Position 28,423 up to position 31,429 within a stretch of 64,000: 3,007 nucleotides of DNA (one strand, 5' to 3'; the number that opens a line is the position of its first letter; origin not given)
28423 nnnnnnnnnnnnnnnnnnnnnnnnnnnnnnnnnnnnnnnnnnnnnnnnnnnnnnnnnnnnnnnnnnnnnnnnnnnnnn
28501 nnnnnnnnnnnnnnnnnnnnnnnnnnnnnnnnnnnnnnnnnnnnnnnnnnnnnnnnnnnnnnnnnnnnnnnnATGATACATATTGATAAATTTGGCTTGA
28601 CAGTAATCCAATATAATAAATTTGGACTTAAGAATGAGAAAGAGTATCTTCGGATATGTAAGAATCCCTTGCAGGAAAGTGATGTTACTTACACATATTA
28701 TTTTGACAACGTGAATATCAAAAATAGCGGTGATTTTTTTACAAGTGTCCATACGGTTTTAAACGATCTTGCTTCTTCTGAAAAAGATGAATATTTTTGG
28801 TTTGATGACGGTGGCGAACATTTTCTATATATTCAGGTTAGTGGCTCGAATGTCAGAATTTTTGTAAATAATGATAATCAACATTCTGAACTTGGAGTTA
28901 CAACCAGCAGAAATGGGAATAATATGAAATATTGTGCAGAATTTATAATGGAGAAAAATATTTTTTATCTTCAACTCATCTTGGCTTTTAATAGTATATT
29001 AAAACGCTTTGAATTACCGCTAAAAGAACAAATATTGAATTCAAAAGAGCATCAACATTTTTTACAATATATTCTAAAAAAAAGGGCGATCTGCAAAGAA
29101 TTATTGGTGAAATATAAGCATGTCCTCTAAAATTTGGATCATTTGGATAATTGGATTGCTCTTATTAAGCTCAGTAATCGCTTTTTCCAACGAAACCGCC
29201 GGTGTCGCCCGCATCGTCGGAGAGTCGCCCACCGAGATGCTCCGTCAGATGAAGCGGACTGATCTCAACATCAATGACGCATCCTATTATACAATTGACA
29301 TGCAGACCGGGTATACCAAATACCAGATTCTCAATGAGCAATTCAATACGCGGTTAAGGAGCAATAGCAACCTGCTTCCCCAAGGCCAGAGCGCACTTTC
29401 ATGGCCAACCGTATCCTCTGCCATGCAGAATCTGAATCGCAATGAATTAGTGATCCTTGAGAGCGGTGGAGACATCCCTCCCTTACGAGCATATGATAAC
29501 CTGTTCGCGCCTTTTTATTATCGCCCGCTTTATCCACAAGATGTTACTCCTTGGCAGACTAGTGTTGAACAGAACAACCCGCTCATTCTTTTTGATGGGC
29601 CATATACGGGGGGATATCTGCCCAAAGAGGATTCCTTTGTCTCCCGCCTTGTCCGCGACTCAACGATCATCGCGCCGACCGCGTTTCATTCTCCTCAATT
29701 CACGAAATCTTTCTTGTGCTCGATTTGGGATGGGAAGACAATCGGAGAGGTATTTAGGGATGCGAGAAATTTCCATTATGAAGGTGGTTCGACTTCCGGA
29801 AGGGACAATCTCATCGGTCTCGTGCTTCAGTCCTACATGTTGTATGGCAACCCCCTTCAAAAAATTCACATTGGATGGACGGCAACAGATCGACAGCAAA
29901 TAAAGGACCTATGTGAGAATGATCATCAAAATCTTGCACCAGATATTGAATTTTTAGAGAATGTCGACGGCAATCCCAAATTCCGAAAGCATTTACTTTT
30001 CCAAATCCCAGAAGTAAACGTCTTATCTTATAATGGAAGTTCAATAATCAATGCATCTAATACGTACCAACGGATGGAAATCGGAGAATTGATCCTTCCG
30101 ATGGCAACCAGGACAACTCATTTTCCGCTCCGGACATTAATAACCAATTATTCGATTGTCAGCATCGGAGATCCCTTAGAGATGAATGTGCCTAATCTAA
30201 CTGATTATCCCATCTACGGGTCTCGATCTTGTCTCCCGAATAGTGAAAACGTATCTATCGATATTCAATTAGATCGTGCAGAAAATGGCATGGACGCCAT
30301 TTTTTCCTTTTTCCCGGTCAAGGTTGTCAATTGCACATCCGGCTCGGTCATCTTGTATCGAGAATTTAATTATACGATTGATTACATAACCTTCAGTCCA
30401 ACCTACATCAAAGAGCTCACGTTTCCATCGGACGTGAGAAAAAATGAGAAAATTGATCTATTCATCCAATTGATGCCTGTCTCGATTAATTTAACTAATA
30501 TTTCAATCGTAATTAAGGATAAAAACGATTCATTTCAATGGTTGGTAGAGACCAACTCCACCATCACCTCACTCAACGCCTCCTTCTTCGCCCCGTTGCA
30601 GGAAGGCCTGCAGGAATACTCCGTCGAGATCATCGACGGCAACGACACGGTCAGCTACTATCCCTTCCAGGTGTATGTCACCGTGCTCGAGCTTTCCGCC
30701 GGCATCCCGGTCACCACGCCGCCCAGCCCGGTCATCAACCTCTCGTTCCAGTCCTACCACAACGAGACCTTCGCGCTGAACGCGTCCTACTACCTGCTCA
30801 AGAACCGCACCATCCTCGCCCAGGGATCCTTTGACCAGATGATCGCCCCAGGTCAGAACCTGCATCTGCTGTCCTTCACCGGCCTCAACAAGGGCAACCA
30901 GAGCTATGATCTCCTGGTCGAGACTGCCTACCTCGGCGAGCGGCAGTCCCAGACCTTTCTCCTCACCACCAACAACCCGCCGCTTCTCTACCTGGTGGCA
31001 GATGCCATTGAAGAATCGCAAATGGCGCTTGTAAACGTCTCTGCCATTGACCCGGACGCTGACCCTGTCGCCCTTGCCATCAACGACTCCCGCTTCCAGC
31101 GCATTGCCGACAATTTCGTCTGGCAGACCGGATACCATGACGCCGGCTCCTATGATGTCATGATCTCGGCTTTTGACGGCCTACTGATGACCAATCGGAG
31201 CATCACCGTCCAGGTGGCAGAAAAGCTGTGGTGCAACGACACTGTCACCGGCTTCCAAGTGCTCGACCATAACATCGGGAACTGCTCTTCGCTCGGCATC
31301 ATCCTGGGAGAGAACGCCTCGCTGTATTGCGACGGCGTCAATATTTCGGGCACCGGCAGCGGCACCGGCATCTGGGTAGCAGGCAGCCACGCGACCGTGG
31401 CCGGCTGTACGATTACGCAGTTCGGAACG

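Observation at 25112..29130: Polymorphic-toxin-like secreted protein with an ATGA-coupled candidate immunity gene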

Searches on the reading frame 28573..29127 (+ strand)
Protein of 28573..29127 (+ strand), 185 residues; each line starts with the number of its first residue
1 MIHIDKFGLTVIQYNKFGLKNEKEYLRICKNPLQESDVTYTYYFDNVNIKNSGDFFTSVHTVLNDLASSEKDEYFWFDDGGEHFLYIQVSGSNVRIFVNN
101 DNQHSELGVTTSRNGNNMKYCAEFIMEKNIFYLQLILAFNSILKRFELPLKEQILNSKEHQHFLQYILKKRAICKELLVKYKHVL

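Call 3: search_protein_families(library=pfam, proteins=[window:28573-29127:+], max_evalue=0.1)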
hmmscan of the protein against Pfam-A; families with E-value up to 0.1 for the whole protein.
window:28573-29127:+ (185 aa): 0 families

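Call 6: search_protein_families(library=ncbifam, proteins=[window:28573-29127:+], max_evalue=0.1)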
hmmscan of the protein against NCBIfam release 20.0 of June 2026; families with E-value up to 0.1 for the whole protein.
window:28573-29127:+ (185 aa): 0 families

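Call 10: search_solved_structures(query=window:28573-29127:+, max_evalue=1)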
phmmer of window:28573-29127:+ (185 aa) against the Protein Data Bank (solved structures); distinct sequences matched with E-value up to 1: 5.
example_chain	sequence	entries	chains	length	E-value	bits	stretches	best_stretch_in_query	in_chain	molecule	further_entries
9jgh_A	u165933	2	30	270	0.16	15.1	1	4-113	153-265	tube tail protein | tail tube protein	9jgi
5mrc_K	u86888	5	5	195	0.33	14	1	11-125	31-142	uL16m | Large ribosomal subunit protein uL16m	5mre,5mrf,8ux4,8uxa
8k98_A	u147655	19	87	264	0.39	13.8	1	4-110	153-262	a protein | tail tube protein(TTP) | TUBE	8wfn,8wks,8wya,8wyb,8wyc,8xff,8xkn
3j6b_K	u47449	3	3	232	0.5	13.4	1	11-125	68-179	54S ribosomal protein L16, mitochondrial | Large ribosomal subunit protein uL16m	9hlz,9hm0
3vgz_A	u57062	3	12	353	0.88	12.6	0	62-119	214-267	Uncharacterized protein YncE | PQQ-dependent catabolism-associated beta-propeller protein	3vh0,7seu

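Call 11: search_protein_families(library=padloc, proteins=[window:28573-29127:+], max_evalue=0.1)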
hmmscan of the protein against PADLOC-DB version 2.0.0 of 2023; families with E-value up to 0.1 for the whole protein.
window:28573-29127:+ (185 aa): 0 families

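Call 12: search_protein_families(library=phrogs, proteins=[window:28573-29127:+], max_evalue=0.1)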
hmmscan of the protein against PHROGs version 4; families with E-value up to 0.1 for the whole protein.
window:28573-29127:+ (185 aa): 0 families

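Call 16: find_homologous_proteins(query=window:28573-29127:+, max_evalue=0.01)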
Query window:28573-29127:+ (185 aa): 1 proteins with E <= 0.01 among 30 candidates.
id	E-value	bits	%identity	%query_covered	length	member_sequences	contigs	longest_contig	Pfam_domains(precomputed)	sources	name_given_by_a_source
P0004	6.8e-119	412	100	100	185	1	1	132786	-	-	-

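Call 68: find_homologous_proteins(query=A5, max_evalue=0.01)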
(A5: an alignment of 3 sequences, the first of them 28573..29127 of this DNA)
Query A5 (3 sequences) (185 aa, profile of the alignment): 2 proteins with E <= 0.01 among 1136 candidates.
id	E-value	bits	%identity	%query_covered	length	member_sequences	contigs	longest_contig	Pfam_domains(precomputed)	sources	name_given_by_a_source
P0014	3.3e-68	247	26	69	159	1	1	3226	-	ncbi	-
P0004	1.0e-59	219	100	100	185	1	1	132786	-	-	-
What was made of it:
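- Tried and rejected: ORF185 has no homologues beyond two loci, even with a profile search of 5.8 billion proteins (calls 16, 68).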

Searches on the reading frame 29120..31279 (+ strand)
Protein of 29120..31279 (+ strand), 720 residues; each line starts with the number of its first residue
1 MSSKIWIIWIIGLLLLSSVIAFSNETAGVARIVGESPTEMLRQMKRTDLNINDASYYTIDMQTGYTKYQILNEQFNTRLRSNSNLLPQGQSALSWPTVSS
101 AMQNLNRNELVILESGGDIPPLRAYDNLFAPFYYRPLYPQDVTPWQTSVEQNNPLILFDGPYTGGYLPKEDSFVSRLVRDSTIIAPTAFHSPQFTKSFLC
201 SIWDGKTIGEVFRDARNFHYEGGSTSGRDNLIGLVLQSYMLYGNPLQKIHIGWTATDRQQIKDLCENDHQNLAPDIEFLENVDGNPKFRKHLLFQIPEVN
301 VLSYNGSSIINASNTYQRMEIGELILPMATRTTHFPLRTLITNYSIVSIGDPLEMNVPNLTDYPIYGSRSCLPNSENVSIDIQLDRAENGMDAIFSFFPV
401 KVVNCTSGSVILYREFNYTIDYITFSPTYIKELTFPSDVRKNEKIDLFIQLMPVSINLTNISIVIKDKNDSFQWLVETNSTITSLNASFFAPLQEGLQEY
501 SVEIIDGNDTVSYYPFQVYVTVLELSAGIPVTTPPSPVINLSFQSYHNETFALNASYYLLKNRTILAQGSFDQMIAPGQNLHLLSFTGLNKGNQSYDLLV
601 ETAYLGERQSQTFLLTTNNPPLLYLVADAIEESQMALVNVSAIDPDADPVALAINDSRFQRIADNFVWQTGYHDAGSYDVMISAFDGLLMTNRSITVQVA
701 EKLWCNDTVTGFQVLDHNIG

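Call 89: search_solved_structures(query=window:29120-31279:+, max_evalue=1, show_alignments=1)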
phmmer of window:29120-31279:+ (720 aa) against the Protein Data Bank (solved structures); distinct sequences matched with E-value up to 1: 0.

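Call 107: search_protein_families(library=pfam, proteins=[window:29120-31279:+], max_evalue=0.05)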
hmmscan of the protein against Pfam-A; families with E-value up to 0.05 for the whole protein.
window:29120-31279:+ (720 aa): 0 families
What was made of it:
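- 29120..39148 (+): 3342-aa secreted adhesin-like protein (NosD/beta-helix, He_PIG, Big_9 and cadherin-like repeats). Its ~700-aa N-terminal domain (29120-31219) is the conserved third gene of the module. It has no Pfam or PDB match (calls 89, 107).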
